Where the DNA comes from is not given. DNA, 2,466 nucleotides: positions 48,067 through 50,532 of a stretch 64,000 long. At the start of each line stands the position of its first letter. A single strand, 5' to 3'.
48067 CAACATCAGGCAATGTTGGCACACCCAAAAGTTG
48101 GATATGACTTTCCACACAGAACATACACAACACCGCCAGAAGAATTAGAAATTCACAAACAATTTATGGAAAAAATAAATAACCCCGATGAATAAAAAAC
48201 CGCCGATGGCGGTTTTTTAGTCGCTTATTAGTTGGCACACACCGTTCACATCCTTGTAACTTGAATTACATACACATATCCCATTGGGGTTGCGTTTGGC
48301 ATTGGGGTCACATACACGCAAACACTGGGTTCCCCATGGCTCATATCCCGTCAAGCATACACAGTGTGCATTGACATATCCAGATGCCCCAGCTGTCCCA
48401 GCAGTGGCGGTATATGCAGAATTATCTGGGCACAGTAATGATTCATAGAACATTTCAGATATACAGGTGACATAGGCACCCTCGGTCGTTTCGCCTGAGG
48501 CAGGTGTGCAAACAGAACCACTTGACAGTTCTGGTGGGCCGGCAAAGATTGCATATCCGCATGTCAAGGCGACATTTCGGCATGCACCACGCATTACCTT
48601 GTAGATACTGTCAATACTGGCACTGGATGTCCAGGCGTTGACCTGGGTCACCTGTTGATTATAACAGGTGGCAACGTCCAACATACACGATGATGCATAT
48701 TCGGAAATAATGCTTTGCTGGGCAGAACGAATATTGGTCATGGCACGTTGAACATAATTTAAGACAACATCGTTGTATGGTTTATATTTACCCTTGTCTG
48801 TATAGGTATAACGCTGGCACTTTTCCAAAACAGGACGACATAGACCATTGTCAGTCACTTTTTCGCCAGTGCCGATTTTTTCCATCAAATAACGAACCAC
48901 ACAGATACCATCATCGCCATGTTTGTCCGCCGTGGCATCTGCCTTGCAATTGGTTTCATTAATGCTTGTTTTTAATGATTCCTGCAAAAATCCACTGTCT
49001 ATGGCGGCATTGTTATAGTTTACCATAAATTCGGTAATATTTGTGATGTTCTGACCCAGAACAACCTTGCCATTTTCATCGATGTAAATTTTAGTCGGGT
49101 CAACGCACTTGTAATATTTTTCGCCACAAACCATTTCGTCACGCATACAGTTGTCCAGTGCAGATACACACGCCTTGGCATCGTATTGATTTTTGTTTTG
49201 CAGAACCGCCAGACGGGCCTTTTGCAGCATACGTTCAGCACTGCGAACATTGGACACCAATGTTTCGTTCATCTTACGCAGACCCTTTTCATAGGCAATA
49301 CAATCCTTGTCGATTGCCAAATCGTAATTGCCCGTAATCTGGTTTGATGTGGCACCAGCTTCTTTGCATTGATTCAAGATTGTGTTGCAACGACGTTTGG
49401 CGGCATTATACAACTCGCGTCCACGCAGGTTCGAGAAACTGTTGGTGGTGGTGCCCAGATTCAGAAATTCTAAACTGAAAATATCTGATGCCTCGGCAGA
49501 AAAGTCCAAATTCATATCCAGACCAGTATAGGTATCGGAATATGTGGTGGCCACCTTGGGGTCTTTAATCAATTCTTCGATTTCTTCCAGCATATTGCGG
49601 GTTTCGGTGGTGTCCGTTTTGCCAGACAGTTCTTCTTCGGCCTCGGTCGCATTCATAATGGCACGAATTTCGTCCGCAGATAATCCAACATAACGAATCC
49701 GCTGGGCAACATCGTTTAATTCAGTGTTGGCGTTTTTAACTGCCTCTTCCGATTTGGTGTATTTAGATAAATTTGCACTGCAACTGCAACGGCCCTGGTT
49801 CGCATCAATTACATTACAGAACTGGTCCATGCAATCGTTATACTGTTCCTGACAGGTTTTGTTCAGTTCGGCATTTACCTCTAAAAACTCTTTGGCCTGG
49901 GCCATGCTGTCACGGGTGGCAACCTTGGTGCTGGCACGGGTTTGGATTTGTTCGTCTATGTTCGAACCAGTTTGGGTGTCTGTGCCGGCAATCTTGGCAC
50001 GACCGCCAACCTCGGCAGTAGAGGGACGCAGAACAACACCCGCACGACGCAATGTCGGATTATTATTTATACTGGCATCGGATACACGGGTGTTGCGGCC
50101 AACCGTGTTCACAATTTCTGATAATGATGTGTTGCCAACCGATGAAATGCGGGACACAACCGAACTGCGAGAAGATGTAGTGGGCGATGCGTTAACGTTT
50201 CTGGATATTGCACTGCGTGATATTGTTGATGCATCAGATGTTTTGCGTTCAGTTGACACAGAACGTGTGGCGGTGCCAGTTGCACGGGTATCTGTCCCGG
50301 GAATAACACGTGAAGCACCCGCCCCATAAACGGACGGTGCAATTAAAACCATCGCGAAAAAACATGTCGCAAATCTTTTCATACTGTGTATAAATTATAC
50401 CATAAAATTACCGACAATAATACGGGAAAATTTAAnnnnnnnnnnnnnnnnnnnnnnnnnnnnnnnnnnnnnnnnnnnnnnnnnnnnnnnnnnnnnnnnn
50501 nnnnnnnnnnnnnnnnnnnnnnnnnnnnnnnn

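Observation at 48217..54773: Tandem family of three ~700-aa secreted cysteine-rich proteins of unrecognised type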

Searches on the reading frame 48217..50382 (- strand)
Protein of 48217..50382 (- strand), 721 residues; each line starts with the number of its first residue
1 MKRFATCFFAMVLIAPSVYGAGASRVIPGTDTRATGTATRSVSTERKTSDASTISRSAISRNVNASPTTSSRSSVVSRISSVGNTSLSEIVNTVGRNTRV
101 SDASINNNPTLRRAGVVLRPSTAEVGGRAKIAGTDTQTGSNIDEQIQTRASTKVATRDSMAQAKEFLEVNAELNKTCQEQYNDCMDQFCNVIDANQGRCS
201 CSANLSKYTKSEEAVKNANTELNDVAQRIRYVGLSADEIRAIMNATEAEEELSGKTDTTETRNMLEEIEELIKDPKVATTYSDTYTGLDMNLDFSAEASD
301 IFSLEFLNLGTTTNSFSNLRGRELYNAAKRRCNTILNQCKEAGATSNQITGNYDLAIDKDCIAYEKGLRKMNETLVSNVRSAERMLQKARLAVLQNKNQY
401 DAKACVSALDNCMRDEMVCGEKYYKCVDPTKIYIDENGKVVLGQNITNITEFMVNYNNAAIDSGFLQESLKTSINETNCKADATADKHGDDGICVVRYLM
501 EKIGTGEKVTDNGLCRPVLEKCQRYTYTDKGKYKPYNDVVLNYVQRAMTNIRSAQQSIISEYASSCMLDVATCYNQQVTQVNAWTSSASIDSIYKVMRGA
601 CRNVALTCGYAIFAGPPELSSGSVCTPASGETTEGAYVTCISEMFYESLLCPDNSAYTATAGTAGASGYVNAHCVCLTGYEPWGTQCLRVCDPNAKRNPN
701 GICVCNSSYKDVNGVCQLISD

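Call 3: search_protein_families(library=pfam, proteins=[window:48217-50382:-], max_evalue=1)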
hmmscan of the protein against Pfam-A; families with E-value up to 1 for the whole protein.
window:48217-50382:- (721 aa): 1 family
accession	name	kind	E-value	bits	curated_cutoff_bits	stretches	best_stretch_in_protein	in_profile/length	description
PF19551.4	DUF6074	-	0.12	13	27.2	0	201-245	20-63/83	Family of unknown function (DUF6074)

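Call 4: search_protein_families(library=ncbifam, proteins=[window:48217-50382:-], max_evalue=1)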
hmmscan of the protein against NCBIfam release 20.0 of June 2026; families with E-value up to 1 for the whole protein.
window:48217-50382:- (721 aa): 1 family
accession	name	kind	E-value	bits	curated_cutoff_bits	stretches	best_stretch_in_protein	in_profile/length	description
NF045982.1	Mbov0283_fam_LP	subfamily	0.072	13.6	65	1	160-226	48-115/117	Mbov_0283/Mbov_0339 family surface lipoprotein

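Call 11: find_homologous_proteins(query=window:48217-50382:-)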
Query window:48217-50382:- (721 aa): 1230 proteins with E <= 0.001 among 8000 candidates; the best 120 are listed.
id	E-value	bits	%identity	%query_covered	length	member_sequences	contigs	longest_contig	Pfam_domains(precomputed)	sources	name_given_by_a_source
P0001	0.0e+0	1605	100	100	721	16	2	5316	-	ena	-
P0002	0.0e+0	1028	66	98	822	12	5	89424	-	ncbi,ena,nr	ncbi:MAG: hypothetical protein IKB49_01400 [Alphaproteobacteria bacterium]|nr:hypothetical protein [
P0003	0.0e+0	1016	65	98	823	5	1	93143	-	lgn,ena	-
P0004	0.0e+0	1011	66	99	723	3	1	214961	-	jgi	-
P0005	1.6e-298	1010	64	98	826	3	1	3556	-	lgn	-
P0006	6.4e-297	1005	67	98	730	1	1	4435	-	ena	-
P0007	1.7e-296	1003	65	99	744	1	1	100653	-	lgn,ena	-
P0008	1.7e-294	997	66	98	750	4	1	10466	-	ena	-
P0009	1.7e-293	993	65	98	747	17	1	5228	-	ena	-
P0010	4.0e-293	992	64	99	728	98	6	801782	-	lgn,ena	-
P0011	9.3e-293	991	63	98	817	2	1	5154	-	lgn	-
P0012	5.8e-292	988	63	99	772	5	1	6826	-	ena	-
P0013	3.8e-291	986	63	98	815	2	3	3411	-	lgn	-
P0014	4.2e-291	986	65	99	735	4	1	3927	-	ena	-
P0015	9.0e-291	984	63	99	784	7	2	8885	-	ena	-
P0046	1.7e-288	977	63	99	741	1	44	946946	-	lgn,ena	-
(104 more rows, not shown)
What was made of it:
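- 48217..50382 (-): Gene A: 721-aa family member made of signal segment, basic tail, Cys-stapled helical body and a C-terminal EGF-like module. It has 1230 homologues (call 11).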

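Call 12: search_solved_structures(query=window:48217-50382:-, max_evalue=10)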
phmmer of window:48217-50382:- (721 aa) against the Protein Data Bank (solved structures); distinct sequences matched with E-value up to 10: 2.
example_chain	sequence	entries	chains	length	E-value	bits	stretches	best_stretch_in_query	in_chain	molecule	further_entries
4yxx_A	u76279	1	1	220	0.013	17.4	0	130-181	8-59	dTor_6x35L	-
4uos_A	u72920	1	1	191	9.6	7.9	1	324-390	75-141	DESIGNED HELICAL BUNDLE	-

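Call 20: search_solved_structures(query=A2, max_evalue=10)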
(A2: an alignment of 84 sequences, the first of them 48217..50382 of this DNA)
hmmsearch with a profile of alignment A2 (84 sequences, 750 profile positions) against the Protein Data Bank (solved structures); distinct sequences matched with E-value up to 10: 2.
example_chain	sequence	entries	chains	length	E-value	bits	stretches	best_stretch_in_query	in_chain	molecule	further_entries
1to3_A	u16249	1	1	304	0.89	11.1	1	568-610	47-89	Putative aldolase yihT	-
7ag7_A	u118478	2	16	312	0.93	11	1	568-610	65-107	Sulfofructosephosphate aldolase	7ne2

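Call 25: find_encoding_contigs(protein=P0046, flank=10000, max_places=3)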
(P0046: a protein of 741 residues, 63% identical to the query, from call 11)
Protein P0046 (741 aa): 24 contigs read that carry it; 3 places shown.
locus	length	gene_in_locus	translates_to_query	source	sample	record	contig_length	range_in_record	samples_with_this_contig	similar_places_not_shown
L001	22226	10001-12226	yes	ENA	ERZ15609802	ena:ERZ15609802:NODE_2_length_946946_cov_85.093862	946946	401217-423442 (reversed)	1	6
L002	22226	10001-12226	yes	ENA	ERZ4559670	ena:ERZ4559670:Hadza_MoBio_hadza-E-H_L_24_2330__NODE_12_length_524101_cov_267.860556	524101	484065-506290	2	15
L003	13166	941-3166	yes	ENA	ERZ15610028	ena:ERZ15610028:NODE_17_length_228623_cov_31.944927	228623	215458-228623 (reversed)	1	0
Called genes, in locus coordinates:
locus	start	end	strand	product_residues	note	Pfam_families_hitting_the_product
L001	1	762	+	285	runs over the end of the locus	-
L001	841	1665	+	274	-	-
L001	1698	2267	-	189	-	PF01300:Sua5_yciO_yrdC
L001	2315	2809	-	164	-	PF01988:VIT1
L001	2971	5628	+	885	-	PF01326:PPDK_N, PF00391:PEP-utilizers, PF02896:PEP-utilizers_C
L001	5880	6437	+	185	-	PF09411:PagL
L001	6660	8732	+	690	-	-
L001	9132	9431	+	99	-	PF00829:Ribosomal_L21p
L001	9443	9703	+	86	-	PF01016:Ribosomal_L27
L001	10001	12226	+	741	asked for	-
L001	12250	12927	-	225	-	PF00929:RNase_T, PF03104:DNA_pol_B_exo1 (faint), PF13482:RNase_H_2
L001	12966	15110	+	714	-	PF00580:UvrD-helicase, PF13245:AAA_19, PF13604:AAA_30 (faint), PF13361:UvrD_C, PF13538:UvrD_C_2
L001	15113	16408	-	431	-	-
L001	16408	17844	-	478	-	-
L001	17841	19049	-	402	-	-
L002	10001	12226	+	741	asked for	-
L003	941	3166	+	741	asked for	-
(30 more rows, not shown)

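Call 31: predict_structure(alignment_id=A2)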
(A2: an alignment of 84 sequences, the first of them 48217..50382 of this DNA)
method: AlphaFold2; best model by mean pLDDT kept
length: 721 residues; sequences in the alignment: 84
mean_pLDDT: 64.2   pTM: 0.40
mean pLDDT of the five models: 64.2, 61.7, 59.7, 57.5, 57.0
residues with pLDDT >= 90: 43; 70-90: 325; 50-70: 129; < 50: 224
segments of 3 or more residues with pLDDT < 50: 1-132, 134-158, 252-258, 277-318, 616-631
pLDDT, mean of each block of 10 residues (from residue 1): 45 35 29 28 29 31 29 26 31 36 43 41 39 43 35 43 71 82 83 70 70 76 72 54 56 48 65 48 31 38 39 44 72 82 76 78 80 80 74 62 89 91 87 82 75 81 89 86 68 91 83 82 82 87 92 86 81 77 59 67 68 46 45 58 64 80 82 86 87 87 88 83 60
secondary structure, 60 per line:
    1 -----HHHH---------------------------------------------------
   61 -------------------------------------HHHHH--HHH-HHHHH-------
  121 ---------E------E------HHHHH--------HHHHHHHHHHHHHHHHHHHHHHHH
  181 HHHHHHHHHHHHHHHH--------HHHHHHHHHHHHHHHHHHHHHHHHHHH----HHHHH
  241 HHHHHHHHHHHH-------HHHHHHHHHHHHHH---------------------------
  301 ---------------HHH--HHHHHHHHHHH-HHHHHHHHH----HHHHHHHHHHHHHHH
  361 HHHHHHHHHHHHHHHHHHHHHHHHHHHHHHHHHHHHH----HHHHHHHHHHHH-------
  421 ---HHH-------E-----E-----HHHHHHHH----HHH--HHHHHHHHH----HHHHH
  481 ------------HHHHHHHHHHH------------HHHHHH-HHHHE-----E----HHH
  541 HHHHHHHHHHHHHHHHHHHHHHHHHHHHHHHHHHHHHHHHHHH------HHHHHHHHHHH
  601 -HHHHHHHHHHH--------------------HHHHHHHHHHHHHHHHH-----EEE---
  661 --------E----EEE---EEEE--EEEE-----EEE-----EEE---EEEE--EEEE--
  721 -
elements in order (helices of 4 or more, strands of 3 or more residues): H6-9 H98-102 H109-113 H144-148 H157-196 H205-231 H236-252 H260-273 H321-331 H333-341 H346-397 H402-413 H446-453 H463-471 H476-480 H493-503 H516-521 H523-526 H538-583 H590-600 H602-612 H633-649 E655-657 E674-676 E680-683 E686-689 E695-697 E703-705 E709-712 E715-718
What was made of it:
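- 48217..50382 (-): AF2 model in call 31.
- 49873..50319 (-): Basic low-complexity tail of A (aa 22-170), predicted to be disordered. pLDDT is below 50 (call 31).
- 48433..49872 (-): Acidic helical Cys-rich body of A (aa 171-650) with 22 conserved Cys and recurrent C-x6-C pairs. AF2 helices with pLDDT mostly 70-90 (call 31).
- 48220..48432 (-): C-terminal small beta-rich Cys module of A (aa 651-721, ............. units). Homologues attach their long extensions at this end. AF2 strands at 655-718 with pLDDT 80-88 (call 31).
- On Surface lipoproteins (Slam substrates): The AF2 model is helical (call 31).
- Checked: It also shows a small beta-rich Cys module at 655-718 (call 31).
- AF2 gives a disordered tail, a helical body and a small beta Cys module (call 31).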

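Call 33: fold_search(model_id=the predicted structure, library=pdb)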
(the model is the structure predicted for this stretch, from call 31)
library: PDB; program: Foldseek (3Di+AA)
matches with E <= 10: 60; with E <= 0.001: 0
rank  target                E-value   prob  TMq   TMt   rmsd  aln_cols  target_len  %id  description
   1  6djl_E                7.9e-01  0.21  0.07  0.20  29.3       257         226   13  Crystal structure of the Rab11 GEF SH3BP5 bound to nucleotide free Rab11A (released 2018-09-26)
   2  6ixg_A                7.9e-01  0.20  0.07  0.21  29.4       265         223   12  Crystal structure of native apo SH3BP5 (P41) (released 2019-03-20)
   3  6ixf_A                1.1e+00  0.15  0.07  0.20  27.8       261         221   12  Crystal structure of SeMet apo SH3BP5 (P41) (released 2019-03-20)
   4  8t12_A                1.3e+00  0.09  0.10  0.14  32.0       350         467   10  Cryo-EM structure of DENV2 NS5 in complex with human STAT2 with the N-terminal domain of STAT2 ordered. (released 2024-01-17)
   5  7uw5_A                1.5e+00  0.06  0.09  0.09  27.9       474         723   11  EcMscK G924S mutant in a closed conformation (released 2022-11-23)
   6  7z8f_e                1.6e+00  0.04  0.08  0.03  25.2       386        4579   12  Composite structure of dynein-dynactin-BICDR on microtubules (released 2022-07-27)
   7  6ixv_D                1.7e+00  0.14  0.07  0.21  27.4       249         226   11  Crystal structure of SH3BP5-Rab11a (released 2019-03-20)
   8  5jlc                  1.7e+00  0.05  0.08  0.10  17.0       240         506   14  Structure of CYP51 from the pathogen Candida glabrata (released 2016-05-25)
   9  6djl_C                1.8e+00  0.12  0.08  0.21  29.9       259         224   12  Crystal structure of the Rab11 GEF SH3BP5 bound to nucleotide free Rab11A (released 2018-09-26)
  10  5wlc_SB               2.5e+00  0.04  0.09  0.12  27.6       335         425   10  The complete structure of the small subunit processome (released 2017-09-27)
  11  7ux1_A                2.6e+00  0.04  0.09  0.09  28.5       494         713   12  EcMscK in an Open Conformation (released 2022-11-23)
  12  6ixv_A                2.7e+00  0.11  0.07  0.20  27.7       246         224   10  Crystal structure of SH3BP5-Rab11a (released 2019-03-20)
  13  6djl_B                3.0e+00  0.10  0.07  0.20  26.5       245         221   12  Crystal structure of the Rab11 GEF SH3BP5 bound to nucleotide free Rab11A (released 2018-09-26)
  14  6ixv_C                3.1e+00  0.09  0.07  0.21  28.4       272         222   11  Crystal structure of SH3BP5-Rab11a (released 2019-03-20)
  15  9vei_A                3.3e+00  0.04  0.09  0.14  36.2       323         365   11  structure of human KCNQ1-KCNE1-CaM complex with PIP2 (released 2025-08-20)
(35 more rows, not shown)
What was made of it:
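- On F-type TraN: Foldseek of the A model against the PDB gives a best E of 0.79 to unrelated coiled coils (call 33).
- Closest known: Helical Cys-rich surface adhesin or antigen domains of parasites. Different: The best PDB hits are generic coiled coils with E>=0.8 (call 33).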

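Call 40: search_protein_representatives(alignment_id=A2)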
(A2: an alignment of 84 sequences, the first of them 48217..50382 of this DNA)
Query: 84 sequences, 750 profile positions. Proteins with E-value up to 0.001 (for the whole library): 771; up to 1e-10: 536; up to 1e-30: 246. The best 150 are listed.
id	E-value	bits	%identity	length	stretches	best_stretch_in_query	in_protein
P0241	0.0e+00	1138.3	-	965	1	1-747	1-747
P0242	0.0e+00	1116.1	-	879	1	1-701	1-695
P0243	0.0e+00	1079.5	-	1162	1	7-747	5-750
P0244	0.0e+00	1052.7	-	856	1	1-699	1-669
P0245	0.0e+00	1024.8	-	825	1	7-731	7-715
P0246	2.0e-296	1001.9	-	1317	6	1-748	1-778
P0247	7.9e-291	983.4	-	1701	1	1-749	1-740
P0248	1.1e-290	982.9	-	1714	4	1-684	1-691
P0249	5.1e-286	967.5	-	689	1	1-678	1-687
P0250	5.6e-282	954.1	-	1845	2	1-689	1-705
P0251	5.8e-263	891.3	-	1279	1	1-739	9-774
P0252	1.1e-262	890.3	-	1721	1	2-748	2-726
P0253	1.2e-255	867.1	-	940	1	5-723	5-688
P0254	1.3e-255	867.0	-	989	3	1-723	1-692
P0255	4.9e-247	838.6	-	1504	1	1-705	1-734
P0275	6.6e-116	405.0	-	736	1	32-635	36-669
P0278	3.3e-114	399.4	-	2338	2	9-629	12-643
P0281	5.5e-112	392.1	-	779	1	30-746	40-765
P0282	6.6e-111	388.5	-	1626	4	25-742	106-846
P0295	3.8e-108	379.4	-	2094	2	17-465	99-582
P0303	1.7e-105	370.6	-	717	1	10-712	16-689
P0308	1.9e-104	367.1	-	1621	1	70-748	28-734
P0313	4.9e-104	365.8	-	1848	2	19-465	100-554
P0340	1.5e-96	341.0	-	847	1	20-736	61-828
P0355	1.5e-92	327.8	-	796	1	13-710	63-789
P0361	5.0e-90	319.5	-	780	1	44-657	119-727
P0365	7.2e-88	312.3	-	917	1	18-723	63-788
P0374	8.4e-80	285.7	-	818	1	43-654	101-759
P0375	1.6e-79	284.7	-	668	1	33-578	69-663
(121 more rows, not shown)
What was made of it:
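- There are 771 clusters at 50% identity (call 40).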

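Call 41: search_protein_families(library=pfam, proteins=[P0278, P0295, P0250, P0247, P0243], max_evalue=0.01)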
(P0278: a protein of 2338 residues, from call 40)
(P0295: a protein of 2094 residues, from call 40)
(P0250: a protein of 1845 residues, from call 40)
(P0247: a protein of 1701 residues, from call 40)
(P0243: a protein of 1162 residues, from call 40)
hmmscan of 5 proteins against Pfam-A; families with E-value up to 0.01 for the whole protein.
P0278 (2338 aa): 0 families

P0295 (2094 aa): 2 families
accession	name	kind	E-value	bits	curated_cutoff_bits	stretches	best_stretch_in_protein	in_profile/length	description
PF13093.11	FTA4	-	0.0024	18.2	24.8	1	331-409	117-196/199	Kinetochore complex Fta4 of Sim4 subunit, or CENP-50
PF14478.12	DUF4430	-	0.0065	17.3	23.8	0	1515-1543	26-54/72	Domain of unknown function (DUF4430)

P0250 (1845 aa): 1 family
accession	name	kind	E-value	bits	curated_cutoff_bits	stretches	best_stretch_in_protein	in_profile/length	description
PF09479.16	Flg_new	-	4.3e-15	56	27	3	1585-1658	1-64/65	Listeria-Bacteroides repeat domain (List_Bact_rpt)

P0247 (1701 aa): 1 family
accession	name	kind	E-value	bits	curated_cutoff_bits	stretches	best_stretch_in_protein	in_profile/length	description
PF09479.16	Flg_new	-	2e-11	44.3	27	2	1074-1108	30-65/65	Listeria-Bacteroides repeat domain (List_Bact_rpt)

P0243 (1162 aa): 0 families

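Call 45: find_related_loci(query=A4, collection=genome_contigs, flank=10000)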
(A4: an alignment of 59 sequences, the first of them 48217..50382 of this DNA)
Query A4 (721 aa) in genome_contigs; peptide patterns used: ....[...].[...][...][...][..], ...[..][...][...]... (x = any residue, [..] = any of these).
599 stretches matched a pattern (row limit reached: there are more); 556 encode a relative of the query (tblastn E <= 1e-3); the best 80 are kept; 80 distinct loci.
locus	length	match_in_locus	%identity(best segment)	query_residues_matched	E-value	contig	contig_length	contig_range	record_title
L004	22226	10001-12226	65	1-709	0e+0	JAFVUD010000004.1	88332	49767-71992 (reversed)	MAG: Alphaproteobacteria bacterium isolate RGIG5397 Sheep_Colon-3__c791508, whole genome shotgun sequence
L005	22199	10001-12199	66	1-703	0e+0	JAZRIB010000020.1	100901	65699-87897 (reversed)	MAG: Candidatus Enterousia sp. isolate T1900045477_YK20190171.MAGScoT_cleanbin_000036 SGB_7287_k141_2647369, whole genom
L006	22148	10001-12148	66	1-716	0e+0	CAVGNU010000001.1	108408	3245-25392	Bacteroides fragilis isolate H07647-L1_cleanbin_000047 genome assembly, contig: Spades_H07647-L1_contig_63, whole genome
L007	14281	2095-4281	65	1-716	0e+0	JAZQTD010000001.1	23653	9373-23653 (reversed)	MAG: Candidatus Enterousia sp. isolate T1900045192_TC20190188.MAGScoT_cleanbin_000014 SGB_5297_k141_1588058, whole genom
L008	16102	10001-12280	62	1-717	0e+0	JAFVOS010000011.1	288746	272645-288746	MAG: Alphaproteobacteria bacterium isolate RGIG5256 Sheep_Colon-1__c743588, whole genome shotgun sequence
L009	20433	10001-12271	63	1-716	0e+0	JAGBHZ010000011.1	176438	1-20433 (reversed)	MAG: Alphaproteobacteria bacterium isolate RGIG9136 Water_deer_Rectum.Co__c1099233, whole genome shotgun sequence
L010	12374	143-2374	62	1-718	0e+0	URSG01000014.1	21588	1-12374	uncultured Rickettsiales bacterium isolate UMGS1303 genome assembly, contig: NODE_333_length_21588_cov_5.544049, whole g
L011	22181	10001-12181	63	1-716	0e+0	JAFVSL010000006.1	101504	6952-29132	MAG: Alphaproteobacteria bacterium isolate RGIG5353 Sheep_Colon-3__c490225, whole genome shotgun sequence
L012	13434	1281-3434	64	1-716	0e+0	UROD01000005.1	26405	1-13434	uncultured Rickettsiales bacterium isolate UMGS1180 genome assembly, contig: NODE_464_length_26405_cov_2.486603, whole g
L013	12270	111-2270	63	1-716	0e+0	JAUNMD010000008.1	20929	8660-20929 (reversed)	MAG: Pseudomonadota bacterium isolate S31M_St_19 NODE_665_length_20929_cov_5.334579, whole genome shotgun sequence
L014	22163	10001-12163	63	1-716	0e+0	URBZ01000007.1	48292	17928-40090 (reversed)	uncultured Rickettsiales bacterium isolate UMGS860 genome assembly, contig: NODE_114_length_48292_cov_6.223874, whole ge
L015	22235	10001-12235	61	1-717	0e+0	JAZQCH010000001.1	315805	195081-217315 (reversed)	MAG: Candidatus Enterousia sp. isolate T1900044638_TS20190104.MAGScoT_cleanbin_000052 SGB_1211_k141_257354, whole genome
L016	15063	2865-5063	63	1-716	0e+0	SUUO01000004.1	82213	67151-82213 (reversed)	MAG: Alphaproteobacteria bacterium isolate SIG48 NODE_1760_length_82213_cov_2.170979, whole genome shotgun sequence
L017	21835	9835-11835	64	23-716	0e+0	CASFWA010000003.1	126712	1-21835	uncultured proteobacterium isolate A86_L4_360360_idba_bin.28 genome assembly, contig: A86_L4_360360_idba_bin.28.fa_scaff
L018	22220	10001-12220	60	1-716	0e+0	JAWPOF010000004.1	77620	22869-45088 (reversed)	MAG: Alphaproteobacteria bacterium isolate KG228-117 k141_1441286, whole genome shotgun sequence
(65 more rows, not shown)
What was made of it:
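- At least 556 coding stretches were found in genomes (call 45).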

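Call 46: search_solved_structures(query=A4, max_evalue=10)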
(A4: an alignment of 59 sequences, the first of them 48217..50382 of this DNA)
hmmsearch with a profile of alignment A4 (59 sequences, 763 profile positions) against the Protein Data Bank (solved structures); distinct sequences matched with E-value up to 10: 11.
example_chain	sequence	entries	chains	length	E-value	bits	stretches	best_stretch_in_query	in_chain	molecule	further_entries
7dtd_A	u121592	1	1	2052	0.47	12.2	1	10-138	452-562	Sodium channel protein type 1 subunit alpha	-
7qn5_A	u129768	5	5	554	1.3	10.7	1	7-164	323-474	Gamma-aminobutyric acid receptor subunit alpha-4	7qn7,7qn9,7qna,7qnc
9dzw_A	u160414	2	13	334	2.6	9.7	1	24-219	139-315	CalC6_3 with DHR extension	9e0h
6c23_E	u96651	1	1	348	3.4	9.3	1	26-209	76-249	Protein Jumonji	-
5mqf_q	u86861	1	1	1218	3.5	9.3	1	53-152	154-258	ATP-dependent RNA helicase DHX8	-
5xjc_Y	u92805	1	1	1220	3.5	9.3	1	53-152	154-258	ATP-dependent RNA helicase DHX8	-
6icz_Y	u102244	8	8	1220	3.5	9.3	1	53-152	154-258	ATP-dependent RNA helicase DHX8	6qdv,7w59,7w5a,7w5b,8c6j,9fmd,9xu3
9dch_E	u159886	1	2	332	3.9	9.1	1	26-210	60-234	Protein Jumonji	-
6c23_B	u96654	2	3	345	4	9.1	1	26-209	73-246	Protein Jumonji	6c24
8tb9_B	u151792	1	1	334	4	9.1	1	26-210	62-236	Protein Jumonji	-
7aoi_BB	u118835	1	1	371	6.7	8.4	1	56-143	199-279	mL68,mL68,mL68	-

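Call 47: search_protein_families(library=pfam, alignment_id=A4, max_evalue=0.001)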
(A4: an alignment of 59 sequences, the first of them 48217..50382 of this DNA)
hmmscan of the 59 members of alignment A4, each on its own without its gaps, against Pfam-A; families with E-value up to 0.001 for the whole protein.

A. member 1, window:48217-50382:- (721 aa): 0 families

B. families by the number of members that match (of 59 scanned): 1 family
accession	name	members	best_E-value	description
PF09479.16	Flg_new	2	4.1e-11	Listeria-Bacteroides repeat domain (List_Bact_rpt)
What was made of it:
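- On F-type TraN: No such hit at E<=1 for A, B or C (call 3), nor for the 59 diverse members at E<=0.001 (call 47).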
